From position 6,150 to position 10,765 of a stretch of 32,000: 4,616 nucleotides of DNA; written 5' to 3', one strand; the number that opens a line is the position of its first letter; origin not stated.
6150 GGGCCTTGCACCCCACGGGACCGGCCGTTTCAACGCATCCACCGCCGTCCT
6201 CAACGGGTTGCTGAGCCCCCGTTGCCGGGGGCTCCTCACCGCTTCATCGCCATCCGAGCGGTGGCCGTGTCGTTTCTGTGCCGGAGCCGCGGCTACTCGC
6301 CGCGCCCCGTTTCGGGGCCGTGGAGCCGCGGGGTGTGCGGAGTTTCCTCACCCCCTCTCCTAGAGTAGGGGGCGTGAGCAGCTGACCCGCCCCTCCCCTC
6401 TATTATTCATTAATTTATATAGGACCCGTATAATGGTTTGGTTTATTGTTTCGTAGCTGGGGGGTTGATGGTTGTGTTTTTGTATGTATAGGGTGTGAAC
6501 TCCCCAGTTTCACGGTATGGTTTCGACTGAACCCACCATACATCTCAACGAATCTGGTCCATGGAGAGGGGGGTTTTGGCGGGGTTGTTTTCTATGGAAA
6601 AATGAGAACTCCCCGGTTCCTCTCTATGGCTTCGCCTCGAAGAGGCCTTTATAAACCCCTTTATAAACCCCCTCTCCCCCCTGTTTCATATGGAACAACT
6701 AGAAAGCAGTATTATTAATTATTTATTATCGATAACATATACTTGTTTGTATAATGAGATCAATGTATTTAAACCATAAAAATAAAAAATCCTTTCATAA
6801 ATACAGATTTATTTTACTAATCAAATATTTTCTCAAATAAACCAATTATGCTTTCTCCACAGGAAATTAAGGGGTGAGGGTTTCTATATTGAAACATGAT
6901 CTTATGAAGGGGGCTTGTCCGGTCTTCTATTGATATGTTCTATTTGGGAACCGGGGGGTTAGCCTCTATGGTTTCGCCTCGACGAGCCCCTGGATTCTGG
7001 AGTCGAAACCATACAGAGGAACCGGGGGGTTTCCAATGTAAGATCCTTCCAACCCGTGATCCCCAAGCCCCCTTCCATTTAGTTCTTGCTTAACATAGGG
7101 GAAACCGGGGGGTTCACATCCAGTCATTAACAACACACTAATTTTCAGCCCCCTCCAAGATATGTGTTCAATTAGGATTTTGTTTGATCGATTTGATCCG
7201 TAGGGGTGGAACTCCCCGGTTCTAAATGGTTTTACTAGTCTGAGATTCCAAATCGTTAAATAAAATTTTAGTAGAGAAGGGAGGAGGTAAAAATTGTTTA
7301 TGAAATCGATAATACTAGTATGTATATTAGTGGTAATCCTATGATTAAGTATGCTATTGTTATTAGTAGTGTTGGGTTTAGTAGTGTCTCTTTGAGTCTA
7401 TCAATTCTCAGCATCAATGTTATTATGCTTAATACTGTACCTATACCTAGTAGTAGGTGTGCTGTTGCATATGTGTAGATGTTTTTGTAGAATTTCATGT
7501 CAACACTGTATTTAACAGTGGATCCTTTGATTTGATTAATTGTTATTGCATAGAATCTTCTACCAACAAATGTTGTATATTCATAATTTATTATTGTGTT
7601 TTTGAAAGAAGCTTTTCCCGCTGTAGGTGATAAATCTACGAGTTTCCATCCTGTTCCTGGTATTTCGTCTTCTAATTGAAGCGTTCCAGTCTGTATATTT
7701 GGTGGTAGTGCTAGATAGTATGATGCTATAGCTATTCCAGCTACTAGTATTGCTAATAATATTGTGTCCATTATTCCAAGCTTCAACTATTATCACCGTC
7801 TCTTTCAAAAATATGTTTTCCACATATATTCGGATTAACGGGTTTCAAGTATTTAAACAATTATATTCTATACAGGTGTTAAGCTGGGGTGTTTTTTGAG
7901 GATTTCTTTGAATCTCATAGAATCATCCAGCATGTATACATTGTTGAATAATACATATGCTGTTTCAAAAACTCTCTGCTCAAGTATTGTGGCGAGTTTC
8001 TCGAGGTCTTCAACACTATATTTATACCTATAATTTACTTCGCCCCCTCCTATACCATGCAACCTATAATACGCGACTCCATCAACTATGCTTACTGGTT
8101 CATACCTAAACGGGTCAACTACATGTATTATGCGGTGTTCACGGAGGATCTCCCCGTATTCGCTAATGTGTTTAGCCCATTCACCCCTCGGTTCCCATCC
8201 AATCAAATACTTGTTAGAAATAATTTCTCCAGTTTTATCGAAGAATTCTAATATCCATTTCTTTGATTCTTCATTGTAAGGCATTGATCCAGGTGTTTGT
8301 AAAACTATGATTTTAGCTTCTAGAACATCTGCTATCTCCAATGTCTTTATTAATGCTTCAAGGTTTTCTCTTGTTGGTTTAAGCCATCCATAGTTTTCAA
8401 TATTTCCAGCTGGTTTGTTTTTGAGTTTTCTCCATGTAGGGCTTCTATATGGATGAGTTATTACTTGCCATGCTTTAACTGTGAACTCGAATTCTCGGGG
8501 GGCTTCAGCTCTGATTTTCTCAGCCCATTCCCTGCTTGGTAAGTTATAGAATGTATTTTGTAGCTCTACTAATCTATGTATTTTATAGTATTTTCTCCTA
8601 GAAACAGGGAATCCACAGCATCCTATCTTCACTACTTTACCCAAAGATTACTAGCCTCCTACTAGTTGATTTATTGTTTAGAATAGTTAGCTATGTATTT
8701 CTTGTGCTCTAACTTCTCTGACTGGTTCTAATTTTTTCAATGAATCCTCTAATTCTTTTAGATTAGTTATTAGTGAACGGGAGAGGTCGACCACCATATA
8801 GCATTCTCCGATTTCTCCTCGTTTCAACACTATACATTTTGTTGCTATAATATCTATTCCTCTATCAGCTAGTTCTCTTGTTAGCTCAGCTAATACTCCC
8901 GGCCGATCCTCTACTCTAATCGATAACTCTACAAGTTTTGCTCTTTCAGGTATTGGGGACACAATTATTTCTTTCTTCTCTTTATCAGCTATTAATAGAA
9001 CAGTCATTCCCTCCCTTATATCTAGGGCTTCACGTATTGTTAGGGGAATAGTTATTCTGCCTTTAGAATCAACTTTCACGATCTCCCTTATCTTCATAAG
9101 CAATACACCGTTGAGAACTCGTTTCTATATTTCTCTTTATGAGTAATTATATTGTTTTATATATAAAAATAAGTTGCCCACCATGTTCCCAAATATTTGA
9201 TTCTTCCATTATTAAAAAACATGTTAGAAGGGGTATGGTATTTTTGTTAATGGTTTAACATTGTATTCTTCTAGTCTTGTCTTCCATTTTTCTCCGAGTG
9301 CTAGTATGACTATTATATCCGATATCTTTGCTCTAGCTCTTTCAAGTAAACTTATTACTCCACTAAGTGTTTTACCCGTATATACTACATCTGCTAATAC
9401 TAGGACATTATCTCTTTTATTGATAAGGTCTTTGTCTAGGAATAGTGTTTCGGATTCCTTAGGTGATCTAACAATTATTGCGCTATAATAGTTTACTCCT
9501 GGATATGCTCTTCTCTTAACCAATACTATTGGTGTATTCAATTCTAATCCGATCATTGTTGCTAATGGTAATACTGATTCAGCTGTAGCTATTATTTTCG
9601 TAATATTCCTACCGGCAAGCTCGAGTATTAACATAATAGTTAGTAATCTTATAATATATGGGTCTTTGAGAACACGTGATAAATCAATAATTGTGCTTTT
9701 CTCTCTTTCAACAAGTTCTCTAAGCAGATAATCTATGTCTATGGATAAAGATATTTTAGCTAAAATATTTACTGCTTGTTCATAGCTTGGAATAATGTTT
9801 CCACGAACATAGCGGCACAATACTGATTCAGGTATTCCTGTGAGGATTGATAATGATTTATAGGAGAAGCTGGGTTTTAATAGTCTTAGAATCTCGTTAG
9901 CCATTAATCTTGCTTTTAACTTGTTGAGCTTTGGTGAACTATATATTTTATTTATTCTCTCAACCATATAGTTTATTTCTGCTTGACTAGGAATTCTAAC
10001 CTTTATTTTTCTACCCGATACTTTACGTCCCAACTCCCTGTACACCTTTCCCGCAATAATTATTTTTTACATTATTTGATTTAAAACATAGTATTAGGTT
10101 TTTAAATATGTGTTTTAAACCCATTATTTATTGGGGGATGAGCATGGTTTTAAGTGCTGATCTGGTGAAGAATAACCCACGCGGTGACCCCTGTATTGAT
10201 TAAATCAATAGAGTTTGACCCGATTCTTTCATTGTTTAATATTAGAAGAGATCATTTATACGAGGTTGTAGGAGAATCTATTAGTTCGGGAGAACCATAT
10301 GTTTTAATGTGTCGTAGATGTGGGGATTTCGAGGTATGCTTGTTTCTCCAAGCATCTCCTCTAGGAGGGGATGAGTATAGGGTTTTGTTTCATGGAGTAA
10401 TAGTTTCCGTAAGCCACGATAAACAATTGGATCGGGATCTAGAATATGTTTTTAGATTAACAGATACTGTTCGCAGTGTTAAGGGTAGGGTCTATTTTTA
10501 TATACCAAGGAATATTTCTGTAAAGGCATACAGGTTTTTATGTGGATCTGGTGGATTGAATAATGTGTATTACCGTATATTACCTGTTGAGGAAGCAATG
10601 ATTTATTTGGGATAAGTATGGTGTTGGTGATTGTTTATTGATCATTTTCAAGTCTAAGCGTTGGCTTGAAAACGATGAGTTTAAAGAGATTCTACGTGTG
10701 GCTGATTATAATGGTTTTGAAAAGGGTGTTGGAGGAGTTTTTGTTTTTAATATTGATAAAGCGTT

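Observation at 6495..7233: Candidate replication origin: AT-rich core flanked by inverted ORB-like repeat arrays, with no initiator gene in the window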

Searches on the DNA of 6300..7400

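Call 6: search_rna_families(source=window, start=6300, end=7400, threshold=evalue, max_evalue=10)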
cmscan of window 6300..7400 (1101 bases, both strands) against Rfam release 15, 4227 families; matches with E-value up to 10: 4.
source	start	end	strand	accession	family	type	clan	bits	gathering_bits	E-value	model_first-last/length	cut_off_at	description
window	6300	6394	-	RF00373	RNaseP_arch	Gene; ribozyme;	CL00002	32.5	84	2.3e-07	1-83/288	3'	Archaeal RNase P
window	7153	7228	-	RF03126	L20-Deltaproteobacteria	Cis-reg; leader;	-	20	42.8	0.29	1-59/59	no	L20-Deltaproteobacteria ribosomal protein leader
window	6591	6683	-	RF01964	RMST_3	Gene; lncRNA;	-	16.9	55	2.8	1-109/109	no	Rhabdomyosarcoma 2 associated transcript conserved region 3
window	7307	7359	+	RF00424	SCARNA16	Gene; snRNA; snoRNA; scaRNA;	-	14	65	2.8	126-178/187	no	Small Cajal body specific RNA 16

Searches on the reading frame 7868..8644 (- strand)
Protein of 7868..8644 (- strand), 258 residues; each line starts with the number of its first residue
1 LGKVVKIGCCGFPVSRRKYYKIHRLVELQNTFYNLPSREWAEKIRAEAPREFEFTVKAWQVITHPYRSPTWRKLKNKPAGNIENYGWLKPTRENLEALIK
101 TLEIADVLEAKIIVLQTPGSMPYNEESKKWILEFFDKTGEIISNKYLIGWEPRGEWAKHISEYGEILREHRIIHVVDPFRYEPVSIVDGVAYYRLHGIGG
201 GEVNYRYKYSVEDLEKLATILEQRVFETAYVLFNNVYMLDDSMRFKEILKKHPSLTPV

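Call 8: find_encoding_contigs(protein=window:7868-8644:-, flank=10000, max_places=6)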
Protein window:7868-8644:- (258 aa): 1 contig read that carries it; 1 place shown.
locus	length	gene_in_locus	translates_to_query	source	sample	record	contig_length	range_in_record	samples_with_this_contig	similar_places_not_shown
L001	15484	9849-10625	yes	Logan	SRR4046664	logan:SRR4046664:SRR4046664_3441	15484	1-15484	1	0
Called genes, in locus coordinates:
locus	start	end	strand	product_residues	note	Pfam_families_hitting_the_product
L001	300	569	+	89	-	PF01918:Alba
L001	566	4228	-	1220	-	PF00270:DEAD, PF04851:ResIII, PF00271:Helicase_C (faint), PF01751:Toprim, PF01131:Topoisom_bac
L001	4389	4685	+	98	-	PF01918:Alba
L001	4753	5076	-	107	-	-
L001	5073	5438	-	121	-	-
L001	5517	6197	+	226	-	-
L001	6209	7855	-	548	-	PF00270:DEAD, PF04851:ResIII, PF22590:Cas3-like_C_2 (faint), PF16203:ERCC3_RAD25_C, PF00271:Helicase_C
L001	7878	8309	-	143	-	-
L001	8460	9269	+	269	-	PF00156:Pribosyltran (weak)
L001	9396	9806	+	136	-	PF04014:MazE_antitoxin, PF01842:ACT, PF22629:ACT_AHAS_ss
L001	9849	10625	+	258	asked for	PF01904:DUF72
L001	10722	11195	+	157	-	-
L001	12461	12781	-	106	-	PF02796:HTH_7 (faint), PF13936:HTH_38 (faint), PF19610:DUF6115 (faint), PF25787:HTH_SB (faint), PF13518:HTH_28 (faint), PF13384:HTH_23 (weak)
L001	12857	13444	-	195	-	PF04034:Ribo_biogen_C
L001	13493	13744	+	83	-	PF01037:AsnC_trans_reg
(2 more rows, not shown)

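Call 9: find_related_loci(query=window:7868-8644:-, collection=genome_contigs, flank=10000)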
Query window:7868-8644:- (258 aa) in genome_contigs; peptide patterns used: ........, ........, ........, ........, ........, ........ (x = any residue, [..] = any of these).
341 stretches matched a pattern; 316 encode a relative of the query (tblastn E <= 1e-3); the best 80 are kept; 80 distinct loci.
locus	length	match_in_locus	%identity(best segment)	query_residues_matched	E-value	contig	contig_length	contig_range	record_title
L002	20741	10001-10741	64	3-249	1e-110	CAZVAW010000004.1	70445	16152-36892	MAG TPA_asm: uncultured Desulfurococcaceae archaeon isolate SRP141559_co1_79 genome assembly, contig: NODE_76_length_704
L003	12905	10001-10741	65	3-249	5e-110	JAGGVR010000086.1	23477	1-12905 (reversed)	MAG: Staphylothermus sp. isolate AUK105 PB_MBMC_059_c_000000000085, whole genome shotgun sequence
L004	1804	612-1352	64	3-249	5e-117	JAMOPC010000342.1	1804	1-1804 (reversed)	MAG: Desulfurococcales archaeon isolate 4559-240_metabat1_scaf2bin.015 4559-240_scaffold_39498_c1, whole genome shotgun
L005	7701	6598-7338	62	3-249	4e-108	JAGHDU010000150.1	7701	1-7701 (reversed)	MAG: Staphylothermus sp. isolate AUK316 PB_MBMC_270_c_000000000049, whole genome shotgun sequence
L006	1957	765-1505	63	3-249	3e-114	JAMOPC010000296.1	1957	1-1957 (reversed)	MAG: Desulfurococcales archaeon isolate 4559-240_metabat1_scaf2bin.015 4559-240_scaffold_35479_c1, whole genome shotgun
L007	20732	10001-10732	61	4-249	6e-103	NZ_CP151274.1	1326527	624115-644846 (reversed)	Thermogladius sp. KZ2Tp1 chromosome, complete genome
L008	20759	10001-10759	57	4-256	7e-101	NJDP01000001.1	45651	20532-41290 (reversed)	MAG: Desulfurococcales archaeon ex4484_58 ex4484_58_scaffold_44_length_45651__count_5986, whole genome shotgun sequence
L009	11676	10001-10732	62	4-249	6e-100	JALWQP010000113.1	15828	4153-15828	MAG: Desulfurococcales archaeon isolate M2_metabat1_scaf2bin.071 M2_NODE_4254_length_15828_cov_2.545952, whole genome sh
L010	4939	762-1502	59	1-249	2e-97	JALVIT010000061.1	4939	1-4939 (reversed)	MAG: Desulfurococcales archaeon isolate A1_metabat1_scaf2bin.151 A1_NODE_18611_length_4939_cov_1.920200, whole genome sh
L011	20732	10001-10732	61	4-249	1e-97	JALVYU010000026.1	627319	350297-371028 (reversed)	MAG: Desulfurococcales archaeon isolate T10_maxbin2_scaf2bin.134 T10_NODE_1_length_627319_cov_36.207110, whole genome sh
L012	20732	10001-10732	59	5-249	4e-96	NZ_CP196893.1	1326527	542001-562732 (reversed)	Thermogladius sp. 4427co chromosome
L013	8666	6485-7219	60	5-248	3e-96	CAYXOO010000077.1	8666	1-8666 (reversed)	MAG TPA_asm: uncultured Desulfurococcaceae archaeon isolate SRP141559_co1_255 genome assembly, contig: NODE_4934_length_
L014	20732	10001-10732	59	4-249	1e-95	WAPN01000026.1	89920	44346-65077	MAG: Desulfurococcales archaeon isolate S144_56_esom k151_421729, whole genome shotgun sequence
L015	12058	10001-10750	57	1-249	1e-93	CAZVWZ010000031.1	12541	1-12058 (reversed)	MAG TPA_asm: uncultured Desulfurococcaceae archaeon isolate binchicken_co6_445 genome assembly, contig: NODE_5890_length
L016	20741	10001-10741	58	4-249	1e-93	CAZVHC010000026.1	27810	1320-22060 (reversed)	MAG TPA_asm: uncultured Desulfurococcaceae archaeon isolate SRP141559_co1_74 genome assembly, contig: NODE_697_length_27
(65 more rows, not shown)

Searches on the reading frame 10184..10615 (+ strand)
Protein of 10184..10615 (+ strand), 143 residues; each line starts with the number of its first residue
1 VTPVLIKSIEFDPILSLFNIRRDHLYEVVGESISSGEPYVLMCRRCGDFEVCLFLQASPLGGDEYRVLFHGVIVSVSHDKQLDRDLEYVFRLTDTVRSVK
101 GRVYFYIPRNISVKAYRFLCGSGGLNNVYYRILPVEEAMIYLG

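Call 17: search_protein_families(library=pfam, proteins=[window:10184-10615:+], max_evalue=0.01)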
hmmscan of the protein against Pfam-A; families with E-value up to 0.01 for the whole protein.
window:10184-10615:+ (143 aa): 0 families

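Call 61: search_solved_structures(query=window:10184-10615:+, max_evalue=1)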
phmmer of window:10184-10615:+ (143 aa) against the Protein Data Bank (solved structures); distinct sequences matched with E-value up to 1: 3.
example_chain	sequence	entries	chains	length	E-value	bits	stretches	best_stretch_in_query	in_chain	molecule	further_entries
4ak4_A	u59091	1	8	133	0.47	14.1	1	46-140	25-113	AGGLUTININ ALPHA CHAIN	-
4akb_A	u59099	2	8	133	0.47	14.1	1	46-140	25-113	AGGLUTININ ALPHA CHAIN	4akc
1jac_A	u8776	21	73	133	0.99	13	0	46-140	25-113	JACALIN | JACALIN ALPHA CHAIN | Jacalin, alpha chain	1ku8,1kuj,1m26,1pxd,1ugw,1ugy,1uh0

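Call 77: search_protein_families(library=ncbifam, proteins=[window:10184-10615:+], max_evalue=0.01)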
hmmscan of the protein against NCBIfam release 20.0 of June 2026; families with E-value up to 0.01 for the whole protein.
window:10184-10615:+ (143 aa): 0 families
